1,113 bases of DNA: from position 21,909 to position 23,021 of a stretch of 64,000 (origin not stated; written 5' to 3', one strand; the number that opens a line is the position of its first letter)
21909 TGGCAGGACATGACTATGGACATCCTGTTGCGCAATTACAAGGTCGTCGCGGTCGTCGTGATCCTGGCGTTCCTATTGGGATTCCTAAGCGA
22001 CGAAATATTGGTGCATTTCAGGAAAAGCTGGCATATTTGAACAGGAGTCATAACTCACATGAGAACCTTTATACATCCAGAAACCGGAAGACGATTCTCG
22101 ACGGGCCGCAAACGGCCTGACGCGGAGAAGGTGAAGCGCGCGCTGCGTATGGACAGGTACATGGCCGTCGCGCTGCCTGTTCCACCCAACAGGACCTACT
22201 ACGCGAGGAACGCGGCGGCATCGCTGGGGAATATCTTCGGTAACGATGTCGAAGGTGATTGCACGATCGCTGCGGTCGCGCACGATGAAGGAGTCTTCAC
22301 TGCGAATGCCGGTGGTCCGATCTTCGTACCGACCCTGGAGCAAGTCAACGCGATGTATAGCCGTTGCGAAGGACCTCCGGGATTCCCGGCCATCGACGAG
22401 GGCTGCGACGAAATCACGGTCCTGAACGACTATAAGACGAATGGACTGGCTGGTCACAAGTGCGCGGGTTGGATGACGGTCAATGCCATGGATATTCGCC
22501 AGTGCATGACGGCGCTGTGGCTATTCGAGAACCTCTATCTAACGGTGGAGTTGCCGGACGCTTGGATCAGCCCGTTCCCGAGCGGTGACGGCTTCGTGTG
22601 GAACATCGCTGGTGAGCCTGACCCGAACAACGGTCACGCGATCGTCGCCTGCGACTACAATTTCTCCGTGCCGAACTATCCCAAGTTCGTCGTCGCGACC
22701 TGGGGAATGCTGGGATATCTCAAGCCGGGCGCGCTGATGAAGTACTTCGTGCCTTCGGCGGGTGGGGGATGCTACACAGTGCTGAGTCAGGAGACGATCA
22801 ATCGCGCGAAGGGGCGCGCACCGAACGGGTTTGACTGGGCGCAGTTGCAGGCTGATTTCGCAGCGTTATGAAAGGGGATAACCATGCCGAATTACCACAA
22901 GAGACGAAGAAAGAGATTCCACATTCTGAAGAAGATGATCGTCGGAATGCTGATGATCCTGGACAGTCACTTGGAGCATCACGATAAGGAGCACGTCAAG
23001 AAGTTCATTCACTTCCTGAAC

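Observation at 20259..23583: Sulfation module: APS kinase (CysC) plus a glycosyltransferase-sulfotransferase fusion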

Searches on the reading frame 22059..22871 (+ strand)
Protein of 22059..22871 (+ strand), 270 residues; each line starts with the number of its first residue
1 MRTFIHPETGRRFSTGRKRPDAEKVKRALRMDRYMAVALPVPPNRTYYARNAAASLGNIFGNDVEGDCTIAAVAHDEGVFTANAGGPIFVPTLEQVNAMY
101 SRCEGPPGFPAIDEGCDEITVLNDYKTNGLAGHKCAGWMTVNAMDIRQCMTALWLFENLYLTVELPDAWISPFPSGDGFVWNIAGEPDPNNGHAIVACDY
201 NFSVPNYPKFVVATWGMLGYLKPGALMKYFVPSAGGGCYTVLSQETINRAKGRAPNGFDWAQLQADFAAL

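Call 3: search_protein_families(library=pfam, proteins=[window:22059-22871:+], max_evalue=0.1)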
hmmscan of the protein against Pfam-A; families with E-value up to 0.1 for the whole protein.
window:22059-22871:+ (270 aa): 0 families

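Call 4: search_protein_families(library=ncbifam, proteins=[window:22059-22871:+], max_evalue=0.1)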
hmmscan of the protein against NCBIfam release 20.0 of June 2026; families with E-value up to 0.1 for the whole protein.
window:22059-22871:+ (270 aa): 0 families

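Call 5: search_protein_families(library=phrogs, proteins=[window:22059-22871:+], max_evalue=0.01)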
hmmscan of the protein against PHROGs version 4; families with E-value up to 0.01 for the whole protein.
window:22059-22871:+ (270 aa): 1 family
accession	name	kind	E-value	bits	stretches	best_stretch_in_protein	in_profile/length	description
phrog_19005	-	unknown function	1.5e-18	67.7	1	23-269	13-254/260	-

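Call 27: find_homologous_proteins(query=window:22059-22871:+)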
Query window:22059-22871:+ (270 aa): 435 proteins with E <= 0.001 among 1055 candidates; the best 120 are listed.
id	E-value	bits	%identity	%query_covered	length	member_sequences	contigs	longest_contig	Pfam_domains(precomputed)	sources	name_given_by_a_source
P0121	3.5e-188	642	100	100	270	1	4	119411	-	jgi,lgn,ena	-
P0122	5.9e-143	493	76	100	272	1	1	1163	-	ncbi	-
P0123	5.8e-141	487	75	100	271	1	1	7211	-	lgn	-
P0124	2.1e-140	485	74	100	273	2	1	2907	-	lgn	-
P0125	7.1e-130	450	70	98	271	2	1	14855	-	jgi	jgi:hypothetical protein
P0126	4.7e-109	382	60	100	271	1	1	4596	-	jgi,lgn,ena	-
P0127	8.9e-107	375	59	99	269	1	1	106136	-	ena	-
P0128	6.3e-100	352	59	97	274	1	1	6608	-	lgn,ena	-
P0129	4.6e-87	310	53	100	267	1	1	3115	-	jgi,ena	jgi:hypothetical protein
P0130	7.9e-85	303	56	100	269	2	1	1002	-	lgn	-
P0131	2.2e-74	268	47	100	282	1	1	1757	-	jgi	jgi:hypothetical protein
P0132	2.1e-73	265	47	100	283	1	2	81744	-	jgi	jgi:hypothetical protein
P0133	3.0e-73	265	47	100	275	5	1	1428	-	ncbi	-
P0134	5.8e-73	264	47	100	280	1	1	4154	-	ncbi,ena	-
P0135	5.2e-72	260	45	100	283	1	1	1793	-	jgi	jgi:hypothetical protein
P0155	9.2e-70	253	46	100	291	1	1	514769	-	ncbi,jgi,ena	jgi:hypothetical protein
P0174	8.6e-69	250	45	100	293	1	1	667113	-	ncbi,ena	-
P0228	1.7e-66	242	44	100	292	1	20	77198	-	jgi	jgi:hypothetical protein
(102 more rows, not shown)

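Call 29: find_encoding_contigs(protein=P0121, flank=3000, max_places=4)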
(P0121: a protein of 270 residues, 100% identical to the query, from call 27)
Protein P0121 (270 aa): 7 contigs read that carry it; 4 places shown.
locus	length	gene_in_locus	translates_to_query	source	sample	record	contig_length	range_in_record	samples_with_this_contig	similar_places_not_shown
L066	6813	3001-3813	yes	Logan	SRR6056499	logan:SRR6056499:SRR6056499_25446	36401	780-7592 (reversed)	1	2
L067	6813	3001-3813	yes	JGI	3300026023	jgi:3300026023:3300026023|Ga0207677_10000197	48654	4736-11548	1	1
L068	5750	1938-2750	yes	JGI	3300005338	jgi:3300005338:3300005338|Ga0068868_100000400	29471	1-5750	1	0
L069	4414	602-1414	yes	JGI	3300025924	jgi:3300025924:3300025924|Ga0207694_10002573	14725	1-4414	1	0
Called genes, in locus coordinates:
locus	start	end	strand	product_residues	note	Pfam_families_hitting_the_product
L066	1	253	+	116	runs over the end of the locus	-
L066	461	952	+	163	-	-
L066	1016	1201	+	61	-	-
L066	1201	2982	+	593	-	PF02709:Glyco_transf_7C, PF17784:Sulfotransfer_4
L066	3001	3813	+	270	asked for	-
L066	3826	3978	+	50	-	-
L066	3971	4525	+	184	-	PF01583:APS_kinase, PF08433:KTI12 (weak), PF13238:AAA_18 (weak), PF13671:AAA_33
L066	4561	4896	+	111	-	-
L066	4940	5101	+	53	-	-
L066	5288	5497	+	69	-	-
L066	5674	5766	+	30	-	-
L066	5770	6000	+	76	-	-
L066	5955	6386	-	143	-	-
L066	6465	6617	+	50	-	-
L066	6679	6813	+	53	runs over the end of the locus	-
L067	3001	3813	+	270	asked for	-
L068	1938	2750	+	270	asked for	-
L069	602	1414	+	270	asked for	-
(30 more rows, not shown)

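Call 32: search_solved_structures(query=A2, max_evalue=10, show_alignments=2)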
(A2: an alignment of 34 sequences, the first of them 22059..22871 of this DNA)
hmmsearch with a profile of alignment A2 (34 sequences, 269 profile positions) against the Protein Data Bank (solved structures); distinct sequences matched with E-value up to 10: 3.
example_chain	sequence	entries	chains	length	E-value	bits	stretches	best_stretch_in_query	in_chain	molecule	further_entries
3ois_A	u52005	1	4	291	0.00012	24.6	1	57-215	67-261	Cysteine protease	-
8iui_A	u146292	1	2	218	0.18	14.1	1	115-211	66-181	Fibroinase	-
3erv_A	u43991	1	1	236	0.93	11.8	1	166-208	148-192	putative C39-like peptidase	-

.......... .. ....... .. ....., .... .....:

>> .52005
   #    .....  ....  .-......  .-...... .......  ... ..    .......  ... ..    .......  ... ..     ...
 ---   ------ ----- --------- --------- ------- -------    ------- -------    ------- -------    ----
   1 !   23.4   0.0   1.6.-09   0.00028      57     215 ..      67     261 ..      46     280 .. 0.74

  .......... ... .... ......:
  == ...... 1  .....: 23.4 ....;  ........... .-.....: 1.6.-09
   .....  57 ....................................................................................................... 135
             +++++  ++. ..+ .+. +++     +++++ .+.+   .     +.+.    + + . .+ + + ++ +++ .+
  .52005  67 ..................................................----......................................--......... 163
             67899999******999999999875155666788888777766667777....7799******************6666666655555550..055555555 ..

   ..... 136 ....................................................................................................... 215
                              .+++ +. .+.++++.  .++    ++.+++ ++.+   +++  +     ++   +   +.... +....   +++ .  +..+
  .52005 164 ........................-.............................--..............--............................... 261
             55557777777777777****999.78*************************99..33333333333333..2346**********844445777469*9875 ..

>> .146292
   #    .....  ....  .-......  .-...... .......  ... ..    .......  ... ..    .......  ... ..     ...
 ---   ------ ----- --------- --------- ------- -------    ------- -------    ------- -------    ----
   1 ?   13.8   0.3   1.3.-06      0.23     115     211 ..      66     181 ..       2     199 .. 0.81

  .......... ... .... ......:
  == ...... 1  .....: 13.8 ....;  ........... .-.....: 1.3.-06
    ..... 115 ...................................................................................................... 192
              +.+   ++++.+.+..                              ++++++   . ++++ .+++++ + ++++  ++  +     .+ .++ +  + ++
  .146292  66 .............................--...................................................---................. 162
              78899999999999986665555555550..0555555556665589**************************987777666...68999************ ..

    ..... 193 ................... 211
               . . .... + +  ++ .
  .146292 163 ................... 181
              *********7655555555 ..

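Call 38: find_encoding_contigs(protein=P0174, flank=8000, max_places=1)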
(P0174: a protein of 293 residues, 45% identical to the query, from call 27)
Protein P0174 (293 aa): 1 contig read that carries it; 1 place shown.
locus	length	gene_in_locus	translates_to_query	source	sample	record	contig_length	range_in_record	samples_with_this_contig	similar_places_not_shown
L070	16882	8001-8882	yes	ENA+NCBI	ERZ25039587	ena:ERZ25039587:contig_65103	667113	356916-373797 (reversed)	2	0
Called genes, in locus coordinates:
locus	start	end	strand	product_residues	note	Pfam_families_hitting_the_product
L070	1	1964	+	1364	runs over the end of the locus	PF05057:DUF676 (weak), PF24096:DUF7379, PF07819:PGAP1 (weak)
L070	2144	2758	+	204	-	PF13847:Methyltransf_31 (weak), PF08241:Methyltransf_11, PF08242:Methyltransf_12, PF13649:Methyltransf_25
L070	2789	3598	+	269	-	PF01048:PNP_UDP_1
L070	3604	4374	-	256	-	-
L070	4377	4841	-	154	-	-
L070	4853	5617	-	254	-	PF00578:AhpC-TSA, PF08534:Redoxin, PF00085:Thioredoxin (weak), PF13905:Thioredoxin_8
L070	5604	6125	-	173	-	PF04542:Sigma70_r2, PF08281:Sigma70_r4_2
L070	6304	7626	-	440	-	PF00206:Lyase_1, PF10415:FumaraseC_C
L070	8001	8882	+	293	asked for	-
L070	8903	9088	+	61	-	-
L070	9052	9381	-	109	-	PF12543:DUF3738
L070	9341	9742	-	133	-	PF12543:DUF3738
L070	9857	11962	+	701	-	PF00676:E1_dh, PF02779:Transket_pyr, PF02780:Transketolase_C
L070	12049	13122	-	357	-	-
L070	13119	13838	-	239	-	PF14378:PAP2_3, PF01569:PAP2, PF14360:PAP2_C (weak)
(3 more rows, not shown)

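Call 39: find_encoding_contigs(protein=P0155, flank=8000, max_places=1)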
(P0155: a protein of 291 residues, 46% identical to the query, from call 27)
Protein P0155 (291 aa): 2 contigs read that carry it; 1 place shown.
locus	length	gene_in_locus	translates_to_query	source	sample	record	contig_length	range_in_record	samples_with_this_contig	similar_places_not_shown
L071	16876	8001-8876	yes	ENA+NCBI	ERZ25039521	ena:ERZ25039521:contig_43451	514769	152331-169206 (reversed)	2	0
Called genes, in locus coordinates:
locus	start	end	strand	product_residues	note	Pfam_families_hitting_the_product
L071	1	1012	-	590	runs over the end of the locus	PF01590:GAF (weak), PF13185:GAF_2 (weak), PF07730:HisKA_3, PF02518:HATPase_c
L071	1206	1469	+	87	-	PF01649:Ribosomal_S20p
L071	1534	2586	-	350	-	PF06144:DNA_pol3_delta, PF21694:DNA_pol3_delta_C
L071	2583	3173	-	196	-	PF04390:LptE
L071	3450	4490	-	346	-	PF02774:Semialdhyde_dhC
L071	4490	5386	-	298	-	PF01066:CDP-OH_P_transf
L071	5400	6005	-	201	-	PF02666:PS_Dcarbxylase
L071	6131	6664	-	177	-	-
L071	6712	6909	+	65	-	-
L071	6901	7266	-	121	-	PF01740:STAS, PF13466:STAS_2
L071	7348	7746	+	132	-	-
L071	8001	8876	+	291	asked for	-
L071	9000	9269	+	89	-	-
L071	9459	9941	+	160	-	-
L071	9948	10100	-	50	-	-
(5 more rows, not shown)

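Call 40: find_encoding_contigs(protein=P0228, flank=8000, max_places=2)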
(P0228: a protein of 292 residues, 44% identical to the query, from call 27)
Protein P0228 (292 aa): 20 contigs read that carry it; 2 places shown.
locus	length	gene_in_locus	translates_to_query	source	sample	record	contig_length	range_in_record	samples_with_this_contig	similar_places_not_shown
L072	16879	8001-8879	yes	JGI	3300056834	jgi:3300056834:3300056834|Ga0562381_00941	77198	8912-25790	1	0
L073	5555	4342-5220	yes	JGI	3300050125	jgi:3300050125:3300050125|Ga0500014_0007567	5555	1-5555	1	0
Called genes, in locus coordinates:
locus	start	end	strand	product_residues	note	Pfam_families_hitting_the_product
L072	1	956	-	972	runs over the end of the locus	PF09134:Invasin_D3 (faint), PF13620:CarboxypepD_reg, PF13715:CarbopepD_reg_2 (weak), PF25183:OMP_b-brl_4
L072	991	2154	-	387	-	-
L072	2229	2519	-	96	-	PF04972:BON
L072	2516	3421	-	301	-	PF00350:Dynamin_N (faint), PF01926:MMR_HSR1, PF02421:FeoB_N, PF03193:RsgA_GTPase (faint), PF04548:AIG1, PF00009:GTP_EFTU (weak), PF07650:KH_2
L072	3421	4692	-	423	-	PF00571:CBS (faint), PF03471:CorC_HlyC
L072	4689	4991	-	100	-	PF02130:YbeY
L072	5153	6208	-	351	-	PF01695:IstB_IS21 (weak), PF02562:PhoH, PF13604:AAA_30 (weak)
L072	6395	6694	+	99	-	-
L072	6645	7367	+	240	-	-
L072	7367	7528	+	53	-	-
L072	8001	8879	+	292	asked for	-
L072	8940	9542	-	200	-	PF02627:CMD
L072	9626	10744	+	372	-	PF00149:Metallophos (weak)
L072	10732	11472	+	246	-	PF00149:Metallophos, PF12850:Metallophos_2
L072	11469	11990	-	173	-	PF13618:Gluconate_2-dh3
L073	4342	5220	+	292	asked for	-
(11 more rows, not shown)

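Call 42: predict_structure(alignment_id=A3)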
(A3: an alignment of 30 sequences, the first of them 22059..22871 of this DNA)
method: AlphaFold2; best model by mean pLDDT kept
length: 270 residues; sequences in the alignment: 30
mean_pLDDT: 87.1   pTM: 0.88
mean pLDDT of the five models: 87.1, 85.9, 84.5, 82.2, 78.5
residues with pLDDT >= 90: 147; 70-90: 102; 50-70: 21; < 50: 0
segments of 3 or more residues with pLDDT < 50: none
pLDDT, mean of each block of 10 residues (from residue 1): 74 70 78 81 94 93 81 95 93 91 73 70 93 93 95 96 85 82 90 93 90 93 96 93 90 85 81
secondary structure, 60 per line:
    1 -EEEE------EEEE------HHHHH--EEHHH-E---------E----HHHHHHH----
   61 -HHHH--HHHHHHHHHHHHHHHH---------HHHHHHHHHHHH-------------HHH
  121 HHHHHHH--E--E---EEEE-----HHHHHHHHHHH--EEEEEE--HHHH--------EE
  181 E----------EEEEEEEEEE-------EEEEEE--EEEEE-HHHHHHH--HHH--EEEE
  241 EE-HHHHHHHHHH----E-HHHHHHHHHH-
elements in order: E2-5 E12-15 H22-26 H50-56 H62-65 H68-83 H93-104 H118-127 E137-140 H146-156 E159-164 H167-170 E179-181 E192-201 E209-214 E217-221 H223-229 E237-242 H244-253 H260-269

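Call 46: fold_search(model_id=the predicted structure, library=pdb)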
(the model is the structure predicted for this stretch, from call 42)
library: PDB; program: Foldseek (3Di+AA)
matches with E <= 10: 333; with E <= 0.001: 194
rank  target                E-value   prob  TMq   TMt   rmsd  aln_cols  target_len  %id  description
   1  3ois_A                3.2e-06  1.00  0.53  0.53   8.7       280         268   11  Crystal Structure Xylellain, a cysteine protease from Xylella fastidiosa (released 2011-08-03)
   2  8v57_A                8.0e-06  1.00  0.53  0.65   3.8       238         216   12  Complex of murine cathepsin K with bound cystatin C inhibitor (released 2024-10-09)
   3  3qt4                  8.5e-06  1.00  0.53  0.48   6.4       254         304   12  Structure of digestive procathepsin L 3 of Tenebrio molitor larval midgut (released 2012-02-22)
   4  5jh3                  8.5e-06  1.00  0.47  0.57   5.5       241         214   11  Human cathepsin K mutant C25S (released 2016-11-30)
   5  8iui_A                9.1e-06  1.00  0.52  0.63   4.2       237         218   11  Crystal structure of silkworm fibroinase complexed with E-64 (released 2024-04-03)
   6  7pck_C                9.1e-06  1.00  0.53  0.47   5.0       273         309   12  CRYSTAL STRUCTURE OF WILD TYPE HUMAN PROCATHEPSIN K (released 1999-10-25)
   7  6p4e_B                1.1e-05  1.00  0.51  0.62   5.1       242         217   10  Leishmania mexicana CPB in complex with an aza-nitrile inhibitor (released 2020-06-03)
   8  7pck_D                1.1e-05  1.00  0.54  0.50   8.1       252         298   12  CRYSTAL STRUCTURE OF WILD TYPE HUMAN PROCATHEPSIN K (released 1999-10-25)
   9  3h7d_A                1.1e-05  1.00  0.48  0.58   5.4       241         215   11  The crystal structure of the cathepsin K Variant M5 in complex with chondroitin-4-sulfate (released 2010-04-28)
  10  7pck_B                1.2e-05  1.00  0.59  0.52   4.2       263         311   12  CRYSTAL STRUCTURE OF WILD TYPE HUMAN PROCATHEPSIN K (released 1999-10-25)
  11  8jcq                  1.2e-05  1.00  0.47  0.57   5.8       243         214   10  Crystal structure of calotropain FI from Calotropis gigantea (released 2024-05-22)
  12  5vcn_A                1.4e-05  1.00  0.51  0.61   4.7       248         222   12  THE CRYSTAL STRUCTURE OF DER P 1 ALLERGEN COMPLEXED WITH FAB FRAGMENT OF MAB 5H8 (released 2017-04-26)
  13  1s4v_A                1.5e-05  1.00  0.46  0.54   6.4       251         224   10  The 2.0 A crystal structure of the KDEL-tailed cysteine endopeptidase functioning in programmed cell death of Ricinus  (released 2004-03-16)
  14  3hd3_B                1.6e-05  1.00  0.52  0.64   5.2       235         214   11  High resolution crystal structure of cruzain bound to the vinyl sulfone inhibitor SMDC-256047 (released 2009-10-06)
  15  1cjl                  1.6e-05  1.00  0.56  0.50   4.8       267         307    9  CRYSTAL STRUCTURE OF A CYSTEINE PROTEASE PROFORM (released 1997-08-12)
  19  3ois_B                2.2e-05  1.00  0.50  0.51   8.7       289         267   11  Crystal Structure Xylellain, a cysteine protease from Xylella fastidiosa (released 2011-08-03)
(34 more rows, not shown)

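Call 67: search_dna_similar(query=window:22059-22871:+, collection=phages, mode=protein, max_evalue=0.001, max_rows=25)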
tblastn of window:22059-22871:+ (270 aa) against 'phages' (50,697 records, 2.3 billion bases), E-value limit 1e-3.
Records with a match: 3; places in all: 3; records where one place covers at least 80% of the query: 0.
Best place of each record, by identity: <60% 3.
By first word of the organism name: Komagataeibacter 2; Caudoviricetes 1.
By host as written in the record: - 1; Komagataeibacter xylinus NBRC 13772 1; Komagataeibacter xylinus NBRC 13773 1.
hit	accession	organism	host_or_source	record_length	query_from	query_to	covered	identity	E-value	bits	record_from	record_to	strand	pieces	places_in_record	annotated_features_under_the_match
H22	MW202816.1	Caudoviricetes sp.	Manatee Spring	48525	27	215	70%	31.1%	2e-17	87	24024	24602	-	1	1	cysteine protease and beta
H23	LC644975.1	Komagataeibacter phage phiKX1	Komagataeibacter xylinus NBRC 13772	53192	59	216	59%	30.0%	3e-4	48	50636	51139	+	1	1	hypothetical protein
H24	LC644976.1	Komagataeibacter phage phiKX2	Komagataeibacter xylinus NBRC 13773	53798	59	216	59%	30.0%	7e-4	47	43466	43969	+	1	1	hypothetical protein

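Call 68: get_annotated_region(hit=H22, flank=6000)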
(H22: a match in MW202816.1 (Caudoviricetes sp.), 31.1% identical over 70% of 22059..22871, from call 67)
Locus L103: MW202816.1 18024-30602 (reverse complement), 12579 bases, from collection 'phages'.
description: Myoviridae sp. isolate ctsHD2, complete genome.
organism: Caudoviricetes sp. (NCBI taxid 2832643)
taxonomy: Viruses; Duplodnaviria; Heunggongvirae; Uroviricota; Caudoviricetes
host: -; source: Manatee Spring; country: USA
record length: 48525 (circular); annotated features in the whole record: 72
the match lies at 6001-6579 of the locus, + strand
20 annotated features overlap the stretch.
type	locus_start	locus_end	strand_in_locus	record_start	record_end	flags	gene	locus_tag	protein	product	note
CDS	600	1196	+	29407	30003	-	-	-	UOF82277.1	phage baseplate component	-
CDS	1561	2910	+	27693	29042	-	-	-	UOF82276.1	baseplate wedge protein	-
CDS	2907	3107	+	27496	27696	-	-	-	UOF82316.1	hypothetical protein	-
CDS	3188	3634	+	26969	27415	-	-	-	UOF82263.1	coil containing protein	-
CDS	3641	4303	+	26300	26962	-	-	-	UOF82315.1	hypothetical protein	-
CDS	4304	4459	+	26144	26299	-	-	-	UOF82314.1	hypothetical protein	-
CDS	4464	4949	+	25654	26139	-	-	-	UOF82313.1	hypothetical protein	-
CDS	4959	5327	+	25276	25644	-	-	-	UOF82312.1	hypothetical protein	-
CDS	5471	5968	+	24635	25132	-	-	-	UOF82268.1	N-acetylmuramoyl-L-alanine amidase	-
CDS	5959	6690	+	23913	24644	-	-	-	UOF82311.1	cysteine protease and beta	-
CDS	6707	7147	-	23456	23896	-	-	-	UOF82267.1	deoxycytidylate deaminase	-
CDS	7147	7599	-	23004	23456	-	-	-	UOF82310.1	hypothetical protein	-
CDS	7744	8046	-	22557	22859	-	-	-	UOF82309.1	hypothetical protein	-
CDS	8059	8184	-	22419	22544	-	-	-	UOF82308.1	hypothetical protein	-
CDS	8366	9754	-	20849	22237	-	-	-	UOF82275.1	archeal DNA polymerase iI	-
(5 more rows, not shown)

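Call 69: get_annotated_region(hit=H23, flank=5000)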
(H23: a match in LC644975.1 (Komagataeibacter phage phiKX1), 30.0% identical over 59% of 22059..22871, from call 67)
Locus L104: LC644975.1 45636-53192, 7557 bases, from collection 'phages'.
description: Komagataeibacter phage phiKX1 DNA, complete genome.
organism: Komagataeibacter phage phiKX1 (NCBI taxid 2860315)
taxonomy: Viruses; Duplodnaviria; Heunggongvirae; Uroviricota; Caudoviricetes
host: Komagataeibacter xylinus NBRC 13772; source: -; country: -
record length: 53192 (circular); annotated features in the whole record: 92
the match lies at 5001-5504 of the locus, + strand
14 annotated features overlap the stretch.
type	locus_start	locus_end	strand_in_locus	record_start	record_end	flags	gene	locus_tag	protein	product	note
CDS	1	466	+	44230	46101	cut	-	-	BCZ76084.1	hypothetical protein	PhiKX1_790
CDS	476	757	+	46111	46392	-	-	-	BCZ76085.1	hypothetical protein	PhiKX1_800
CDS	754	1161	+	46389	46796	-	-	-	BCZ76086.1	phage protein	PhiKX1_810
CDS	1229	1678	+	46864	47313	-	-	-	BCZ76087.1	hypothetical protein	PhiKX1_820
CDS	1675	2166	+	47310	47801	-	-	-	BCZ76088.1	hypothetical protein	PhiKX1_830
CDS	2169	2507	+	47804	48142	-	-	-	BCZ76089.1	hypothetical protein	PhiKX1_840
CDS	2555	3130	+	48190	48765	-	-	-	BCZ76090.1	hypothetical protein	PhiKX1_850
CDS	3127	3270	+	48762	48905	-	-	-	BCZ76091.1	hypothetical protein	PhiKX1_860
CDS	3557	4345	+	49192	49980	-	-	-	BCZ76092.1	hypothetical protein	PhiKX1_870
CDS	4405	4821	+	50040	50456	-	-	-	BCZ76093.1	hypothetical protein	PhiKX1_880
CDS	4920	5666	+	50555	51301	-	-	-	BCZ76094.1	hypothetical protein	PhiKX1_890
CDS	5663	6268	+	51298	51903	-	-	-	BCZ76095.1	hypothetical protein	PhiKX1_900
CDS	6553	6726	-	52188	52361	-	-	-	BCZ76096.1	hypothetical protein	PhiKX1_910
tRNA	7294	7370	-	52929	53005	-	-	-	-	tRNA-Met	PhiKX1_t010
